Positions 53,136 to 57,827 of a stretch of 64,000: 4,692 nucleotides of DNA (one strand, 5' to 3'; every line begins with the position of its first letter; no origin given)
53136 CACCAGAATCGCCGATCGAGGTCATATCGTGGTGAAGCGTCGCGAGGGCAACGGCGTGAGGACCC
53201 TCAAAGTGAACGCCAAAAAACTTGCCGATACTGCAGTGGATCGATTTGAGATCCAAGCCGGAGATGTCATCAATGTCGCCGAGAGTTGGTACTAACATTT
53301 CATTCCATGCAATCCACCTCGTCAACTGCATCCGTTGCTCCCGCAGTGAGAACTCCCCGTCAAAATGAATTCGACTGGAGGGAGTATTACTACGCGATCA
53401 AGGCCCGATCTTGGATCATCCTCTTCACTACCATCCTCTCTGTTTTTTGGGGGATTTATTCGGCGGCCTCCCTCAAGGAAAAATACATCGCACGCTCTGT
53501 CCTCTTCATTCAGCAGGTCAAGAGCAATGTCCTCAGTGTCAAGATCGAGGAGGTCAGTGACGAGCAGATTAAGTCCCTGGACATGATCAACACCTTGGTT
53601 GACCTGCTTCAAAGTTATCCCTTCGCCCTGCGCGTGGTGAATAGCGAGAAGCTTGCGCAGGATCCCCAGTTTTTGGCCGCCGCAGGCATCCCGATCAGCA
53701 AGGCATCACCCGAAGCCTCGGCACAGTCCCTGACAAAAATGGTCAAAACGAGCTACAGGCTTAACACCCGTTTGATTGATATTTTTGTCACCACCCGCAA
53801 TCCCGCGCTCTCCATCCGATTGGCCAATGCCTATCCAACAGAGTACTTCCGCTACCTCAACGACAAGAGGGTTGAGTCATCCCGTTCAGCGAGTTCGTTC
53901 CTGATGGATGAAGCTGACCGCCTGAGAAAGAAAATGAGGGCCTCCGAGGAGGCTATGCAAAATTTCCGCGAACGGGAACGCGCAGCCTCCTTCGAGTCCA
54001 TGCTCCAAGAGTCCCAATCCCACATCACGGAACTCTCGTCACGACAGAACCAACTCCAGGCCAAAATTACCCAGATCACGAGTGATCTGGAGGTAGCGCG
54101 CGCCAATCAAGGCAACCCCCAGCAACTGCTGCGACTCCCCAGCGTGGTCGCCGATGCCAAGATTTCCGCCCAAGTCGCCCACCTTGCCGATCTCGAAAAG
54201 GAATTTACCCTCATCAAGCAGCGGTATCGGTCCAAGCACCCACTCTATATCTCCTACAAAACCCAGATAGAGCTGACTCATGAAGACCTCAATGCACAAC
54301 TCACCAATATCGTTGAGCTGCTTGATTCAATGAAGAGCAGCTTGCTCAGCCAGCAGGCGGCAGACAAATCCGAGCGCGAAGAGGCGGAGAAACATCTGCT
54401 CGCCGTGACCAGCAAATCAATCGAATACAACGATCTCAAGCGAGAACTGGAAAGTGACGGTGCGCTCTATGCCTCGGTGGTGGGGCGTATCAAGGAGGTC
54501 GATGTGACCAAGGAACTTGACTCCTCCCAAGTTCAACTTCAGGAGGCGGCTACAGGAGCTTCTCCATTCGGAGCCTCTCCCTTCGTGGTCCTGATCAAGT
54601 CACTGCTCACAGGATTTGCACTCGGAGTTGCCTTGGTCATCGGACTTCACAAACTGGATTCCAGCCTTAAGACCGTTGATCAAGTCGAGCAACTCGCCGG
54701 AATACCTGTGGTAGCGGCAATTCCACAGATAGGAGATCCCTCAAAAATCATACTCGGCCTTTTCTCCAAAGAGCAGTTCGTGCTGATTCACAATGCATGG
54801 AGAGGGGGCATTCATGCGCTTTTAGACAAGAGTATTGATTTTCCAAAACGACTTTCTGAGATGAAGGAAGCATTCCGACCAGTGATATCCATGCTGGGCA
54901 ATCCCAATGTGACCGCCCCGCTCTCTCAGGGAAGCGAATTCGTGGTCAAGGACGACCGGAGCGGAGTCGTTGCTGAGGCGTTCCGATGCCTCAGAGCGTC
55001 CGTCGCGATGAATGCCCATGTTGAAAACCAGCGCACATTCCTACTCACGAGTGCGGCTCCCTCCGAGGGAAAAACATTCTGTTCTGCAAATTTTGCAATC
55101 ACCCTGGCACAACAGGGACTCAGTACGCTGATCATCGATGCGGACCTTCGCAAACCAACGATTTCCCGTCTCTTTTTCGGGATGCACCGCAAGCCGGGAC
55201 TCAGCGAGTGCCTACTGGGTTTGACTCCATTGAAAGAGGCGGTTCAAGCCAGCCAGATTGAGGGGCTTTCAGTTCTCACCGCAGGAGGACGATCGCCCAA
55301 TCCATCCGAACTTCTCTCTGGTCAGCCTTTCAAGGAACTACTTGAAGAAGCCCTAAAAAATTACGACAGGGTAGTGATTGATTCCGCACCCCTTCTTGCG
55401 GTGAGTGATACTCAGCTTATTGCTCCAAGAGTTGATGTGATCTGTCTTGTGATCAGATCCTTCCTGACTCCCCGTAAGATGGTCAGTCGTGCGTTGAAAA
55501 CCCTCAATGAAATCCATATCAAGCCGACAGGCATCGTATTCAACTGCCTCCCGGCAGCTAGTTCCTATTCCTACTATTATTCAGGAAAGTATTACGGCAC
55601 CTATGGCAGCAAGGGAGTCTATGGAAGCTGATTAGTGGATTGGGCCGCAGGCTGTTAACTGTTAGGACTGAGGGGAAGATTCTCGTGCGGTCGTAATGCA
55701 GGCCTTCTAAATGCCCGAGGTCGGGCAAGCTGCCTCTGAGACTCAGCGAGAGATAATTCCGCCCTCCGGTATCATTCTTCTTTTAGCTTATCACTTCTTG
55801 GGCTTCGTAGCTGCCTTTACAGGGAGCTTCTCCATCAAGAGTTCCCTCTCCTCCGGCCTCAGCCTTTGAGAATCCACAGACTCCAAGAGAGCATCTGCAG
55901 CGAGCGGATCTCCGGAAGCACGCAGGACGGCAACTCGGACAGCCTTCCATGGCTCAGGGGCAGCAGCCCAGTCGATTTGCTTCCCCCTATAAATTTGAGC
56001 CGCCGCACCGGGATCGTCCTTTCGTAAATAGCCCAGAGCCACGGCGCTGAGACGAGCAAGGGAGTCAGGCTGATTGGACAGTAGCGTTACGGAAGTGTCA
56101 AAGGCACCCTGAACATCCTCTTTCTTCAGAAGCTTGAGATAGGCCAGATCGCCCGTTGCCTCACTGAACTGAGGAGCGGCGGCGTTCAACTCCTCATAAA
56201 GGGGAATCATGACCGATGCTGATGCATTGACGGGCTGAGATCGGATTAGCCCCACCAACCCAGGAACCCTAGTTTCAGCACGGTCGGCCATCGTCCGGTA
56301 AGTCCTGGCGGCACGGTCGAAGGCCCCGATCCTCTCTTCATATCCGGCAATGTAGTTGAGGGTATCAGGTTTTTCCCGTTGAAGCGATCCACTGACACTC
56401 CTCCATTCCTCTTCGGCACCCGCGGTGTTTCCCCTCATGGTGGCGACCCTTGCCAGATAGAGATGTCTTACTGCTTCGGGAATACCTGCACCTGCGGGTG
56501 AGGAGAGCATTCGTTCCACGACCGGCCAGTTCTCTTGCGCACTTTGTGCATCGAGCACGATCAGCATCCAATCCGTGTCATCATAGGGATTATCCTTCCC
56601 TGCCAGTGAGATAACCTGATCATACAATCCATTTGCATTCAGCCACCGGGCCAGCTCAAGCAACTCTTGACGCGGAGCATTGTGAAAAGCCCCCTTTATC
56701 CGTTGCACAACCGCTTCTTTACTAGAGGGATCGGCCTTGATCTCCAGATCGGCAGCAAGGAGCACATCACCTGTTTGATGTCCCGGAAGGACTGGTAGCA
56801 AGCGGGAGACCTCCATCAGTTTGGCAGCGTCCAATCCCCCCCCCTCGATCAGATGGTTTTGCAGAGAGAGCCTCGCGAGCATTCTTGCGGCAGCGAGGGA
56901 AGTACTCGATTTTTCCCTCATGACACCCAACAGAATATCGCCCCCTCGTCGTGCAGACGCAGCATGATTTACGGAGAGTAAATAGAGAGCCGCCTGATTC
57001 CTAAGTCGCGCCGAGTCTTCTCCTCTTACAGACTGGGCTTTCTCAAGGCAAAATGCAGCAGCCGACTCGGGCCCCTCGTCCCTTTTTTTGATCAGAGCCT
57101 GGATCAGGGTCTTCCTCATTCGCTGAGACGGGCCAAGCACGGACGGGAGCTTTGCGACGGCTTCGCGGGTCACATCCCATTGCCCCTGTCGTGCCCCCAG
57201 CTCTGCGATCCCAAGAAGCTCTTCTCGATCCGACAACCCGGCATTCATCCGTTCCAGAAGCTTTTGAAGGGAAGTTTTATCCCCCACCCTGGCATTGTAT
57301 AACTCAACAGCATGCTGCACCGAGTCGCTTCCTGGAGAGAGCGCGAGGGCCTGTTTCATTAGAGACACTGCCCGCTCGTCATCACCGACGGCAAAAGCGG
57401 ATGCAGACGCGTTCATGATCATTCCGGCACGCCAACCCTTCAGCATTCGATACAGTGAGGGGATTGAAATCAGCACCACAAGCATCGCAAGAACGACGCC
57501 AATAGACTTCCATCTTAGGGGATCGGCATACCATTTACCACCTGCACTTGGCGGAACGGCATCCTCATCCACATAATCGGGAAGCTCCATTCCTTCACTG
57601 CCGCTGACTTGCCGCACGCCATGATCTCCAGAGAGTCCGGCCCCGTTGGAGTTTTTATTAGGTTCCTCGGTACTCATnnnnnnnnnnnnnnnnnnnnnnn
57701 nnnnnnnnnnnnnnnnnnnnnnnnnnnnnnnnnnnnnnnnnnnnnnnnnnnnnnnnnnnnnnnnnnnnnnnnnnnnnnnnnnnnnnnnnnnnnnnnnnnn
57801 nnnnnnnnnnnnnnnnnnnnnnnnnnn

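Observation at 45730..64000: Exosortase / PEP-CTERM exopolysaccharide locus, the main candidate system in this window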

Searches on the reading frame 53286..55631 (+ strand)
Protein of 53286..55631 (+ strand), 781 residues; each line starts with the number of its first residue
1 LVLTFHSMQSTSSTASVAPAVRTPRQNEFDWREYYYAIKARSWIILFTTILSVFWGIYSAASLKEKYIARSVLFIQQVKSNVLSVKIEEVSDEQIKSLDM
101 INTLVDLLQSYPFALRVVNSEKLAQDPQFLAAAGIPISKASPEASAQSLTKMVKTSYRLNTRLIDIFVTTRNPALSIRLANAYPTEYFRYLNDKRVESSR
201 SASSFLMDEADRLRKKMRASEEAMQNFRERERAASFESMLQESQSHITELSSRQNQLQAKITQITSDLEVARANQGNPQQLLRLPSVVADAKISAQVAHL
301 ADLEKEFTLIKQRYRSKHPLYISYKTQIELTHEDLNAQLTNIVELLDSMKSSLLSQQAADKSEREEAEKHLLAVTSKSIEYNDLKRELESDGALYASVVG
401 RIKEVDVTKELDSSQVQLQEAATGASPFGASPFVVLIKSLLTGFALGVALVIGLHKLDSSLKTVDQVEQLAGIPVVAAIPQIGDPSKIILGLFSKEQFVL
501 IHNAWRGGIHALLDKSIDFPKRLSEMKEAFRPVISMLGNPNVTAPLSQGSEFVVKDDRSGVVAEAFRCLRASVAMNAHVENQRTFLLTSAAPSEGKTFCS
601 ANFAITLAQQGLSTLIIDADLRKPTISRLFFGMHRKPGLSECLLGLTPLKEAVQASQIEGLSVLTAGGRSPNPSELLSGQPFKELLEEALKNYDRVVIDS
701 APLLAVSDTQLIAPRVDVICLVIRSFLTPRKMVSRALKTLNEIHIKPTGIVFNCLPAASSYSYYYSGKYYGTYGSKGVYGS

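Call 4: search_protein_families(library=ncbifam, proteins=[window:53286-55631:+], max_evalue=0.01)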
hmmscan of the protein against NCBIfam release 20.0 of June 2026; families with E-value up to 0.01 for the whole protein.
window:53286-55631:+ (781 aa): 16 families
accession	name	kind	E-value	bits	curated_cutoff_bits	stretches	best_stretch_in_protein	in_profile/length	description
TIGR01007.1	eps_fam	subfamily_domain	2e-48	164.6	108.05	1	564-765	1-201/204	polysaccharide biosynthesis tyrosine autokinase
NF007350.0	PRK09841.1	equivalog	3.8e-45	154.2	1248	2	552-771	501-719/726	tyrosine-protein kinase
TIGR01005.1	eps_transp_fam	subfamily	6.1e-43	147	411.7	1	552-772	516-734/754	exopolysaccharide transport protein family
TIGR03018.1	pepcterm_TyrKin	hypoth_equivalog_domain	4.1e-40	137.3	230.65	1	553-753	2-207/207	XrtA-associated tyrosine autokinase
NF008568.0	PRK11519.1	equivalog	2.1e-38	132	1068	1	555-773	499-715/720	tyrosine-protein kinase Wzc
TIGR03029.1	EpsG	equivalog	7.9e-34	117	313.8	1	560-728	81-248/274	chain length determinant protein tyrosine kinase EpsG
TIGR03007.1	pepcterm_ChnLen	equivalog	1.6e-22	79.4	278.85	1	31-486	3-467/498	XrtA system polysaccharide chain length determinant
TIGR03017.1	EpsF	equivalog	7.8e-22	77.6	422.75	1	37-479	9-443/444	chain length determinant protein EpsF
TIGR01969.1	minD_arch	subfamily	3.1e-07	29.8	201.75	1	589-702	7-118/251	cell division ATPase MinD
TIGR01006.1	polys_exp_MPA1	subfamily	5.4e-07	29.3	296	0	397-482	138-224/226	CspC family polysaccharide chain length determinant protein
TIGR01968.1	minD_bact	equivalog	0.00016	21.1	212.9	1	586-701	5-120/261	septum site-determining protein MinD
NF047398.1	AAA_KGGVGR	domain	0.0002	21.8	90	1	595-646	15-68/190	KGGVGR-motif variant AAA ATPase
TIGR00345.1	GET3_arsA_TRC40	subfamily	0.00024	20.7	135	0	595-620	9-34/299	TRC40/GET3/ArsA family transport-energizing ATPase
NF041136.1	MrpORP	equivalog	0.00091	18.6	450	1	589-636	12-58/365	iron-sulfur cluster carrier protein MrpORP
NF041546.1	ParA_partition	equivalog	0.0018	17.8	180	0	595-620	12-37/203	ParA family partition ATPase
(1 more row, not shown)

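Call 5: search_protein_families(library=pfam, proteins=[window:53286-55631:+], max_evalue=0.01)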
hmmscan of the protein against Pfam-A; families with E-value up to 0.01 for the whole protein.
window:53286-55631:+ (781 aa): 5 families
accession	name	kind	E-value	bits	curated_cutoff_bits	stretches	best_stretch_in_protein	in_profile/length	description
PF13614.12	AAA_31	-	9.1e-08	32.7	27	1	595-710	14-135/177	AAA domain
PF01656.29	CbiA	-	4.8e-06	27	25.4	1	593-699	9-54/125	CobQ/CobB/MinD/ParA nucleotide binding domain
PF02706.20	Wzz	-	0.0002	22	25.5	1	27-119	1-89/91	Chain length determinant protein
PF10609.15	ParA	-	0.00021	21.2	27.1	1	594-753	15-173/246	NUBPL iron-transfer P-loop NTPase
PF13807.11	GNVR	-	0.0074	16.6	27.7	0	384-452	9-78/82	G-rich domain on putative tyrosine kinase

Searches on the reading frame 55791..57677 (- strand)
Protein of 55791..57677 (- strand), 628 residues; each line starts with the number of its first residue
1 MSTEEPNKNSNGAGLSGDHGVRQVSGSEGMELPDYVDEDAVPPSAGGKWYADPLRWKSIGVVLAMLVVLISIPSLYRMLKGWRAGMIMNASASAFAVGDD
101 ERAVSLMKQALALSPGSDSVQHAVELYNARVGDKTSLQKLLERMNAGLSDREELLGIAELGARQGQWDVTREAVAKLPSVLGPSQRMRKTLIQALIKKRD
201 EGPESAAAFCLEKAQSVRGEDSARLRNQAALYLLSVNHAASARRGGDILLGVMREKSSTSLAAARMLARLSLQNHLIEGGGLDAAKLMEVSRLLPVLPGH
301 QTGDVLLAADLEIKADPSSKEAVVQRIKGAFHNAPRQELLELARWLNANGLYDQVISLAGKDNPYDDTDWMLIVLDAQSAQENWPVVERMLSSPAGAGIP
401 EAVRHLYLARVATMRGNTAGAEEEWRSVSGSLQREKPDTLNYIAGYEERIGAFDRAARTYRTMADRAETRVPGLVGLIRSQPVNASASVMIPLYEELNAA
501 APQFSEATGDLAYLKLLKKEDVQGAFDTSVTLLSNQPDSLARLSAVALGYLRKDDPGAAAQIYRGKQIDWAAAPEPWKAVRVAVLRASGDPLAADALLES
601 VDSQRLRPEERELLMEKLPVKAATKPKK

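Call 4: search_protein_families(library=ncbifam, proteins=[window:55791-57677:-], max_evalue=0.01)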
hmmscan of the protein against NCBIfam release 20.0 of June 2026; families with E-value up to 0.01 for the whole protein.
window:55791-57677:- (628 aa): 0 families

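Call 5: search_protein_families(library=pfam, proteins=[window:55791-57677:-], max_evalue=0.01)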
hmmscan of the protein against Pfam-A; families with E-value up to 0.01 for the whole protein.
window:55791-57677:- (628 aa): 2 families
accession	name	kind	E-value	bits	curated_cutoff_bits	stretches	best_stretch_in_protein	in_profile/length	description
PF13176.12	TPR_7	-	0.00047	20.5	27.9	0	97-115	12-30/36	Tetratricopeptide repeat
PF13428.12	TPR_14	-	0.0016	19.4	23.5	0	94-121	11-38/44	Tetratricopeptide repeat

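Call 8: search_protein_families(library=pfam, proteins=[window:55791-57677:-], max_evalue=10)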
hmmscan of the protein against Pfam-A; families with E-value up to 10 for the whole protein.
window:55791-57677:- (628 aa): 5 families
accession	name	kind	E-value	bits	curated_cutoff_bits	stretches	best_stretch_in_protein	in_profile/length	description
PF13176.12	TPR_7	-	0.00047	20.5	27.9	1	97-115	12-30/36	Tetratricopeptide repeat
PF13428.12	TPR_14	-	0.0016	19.4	23.5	1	94-121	11-38/44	Tetratricopeptide repeat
PF07719.23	TPR_2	-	0.017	15.6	27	1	91-116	8-33/34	Tetratricopeptide repeat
PF13429.12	TPR_15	-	0.3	10.9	26.2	1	96-154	158-216/280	Tetratricopeptide repeat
PF14559.12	TPR_19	-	0.43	11.4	25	1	96-120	3-27/68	Tetratricopeptide repeat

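Call 9: search_protein_families(library=ncbifam, proteins=[window:55791-57677:-], max_evalue=10)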
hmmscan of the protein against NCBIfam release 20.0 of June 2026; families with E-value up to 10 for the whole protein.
window:55791-57677:- (628 aa): 0 families

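Call 38: find_homologous_proteins(query=window:55791-57677:-)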
Query window:55791-57677:- (628 aa): 121 proteins with E <= 0.001 among 8000 candidates; the best 120 are listed.
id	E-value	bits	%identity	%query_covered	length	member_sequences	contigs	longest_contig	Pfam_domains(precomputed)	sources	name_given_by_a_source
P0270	0.0e+0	1338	98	100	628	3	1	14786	-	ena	-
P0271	0.0e+0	1215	90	100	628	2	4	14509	-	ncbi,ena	-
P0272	4.7e-298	1008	76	100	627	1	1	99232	-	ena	-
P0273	2.1e-270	917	69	100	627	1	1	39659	-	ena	-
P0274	7.1e-268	908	69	100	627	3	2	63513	-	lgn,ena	-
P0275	1.5e-266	904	69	100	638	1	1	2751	-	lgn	-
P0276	1.3e-188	647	54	94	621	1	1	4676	-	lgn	-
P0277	4.5e-182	625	52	94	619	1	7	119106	-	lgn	-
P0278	1.2e-181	624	51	96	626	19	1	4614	PF13428.13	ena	-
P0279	1.4e-180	620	50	95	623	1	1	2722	-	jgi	jgi:hypothetical protein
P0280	3.9e-177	609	51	95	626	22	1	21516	-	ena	-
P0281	2.6e-173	596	49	96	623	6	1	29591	-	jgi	-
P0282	3.4e-172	592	48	94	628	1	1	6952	PF14559.13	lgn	-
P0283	3.8e-170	586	52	93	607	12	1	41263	-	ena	-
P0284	1.1e-168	581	51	94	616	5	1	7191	PF13428.13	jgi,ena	-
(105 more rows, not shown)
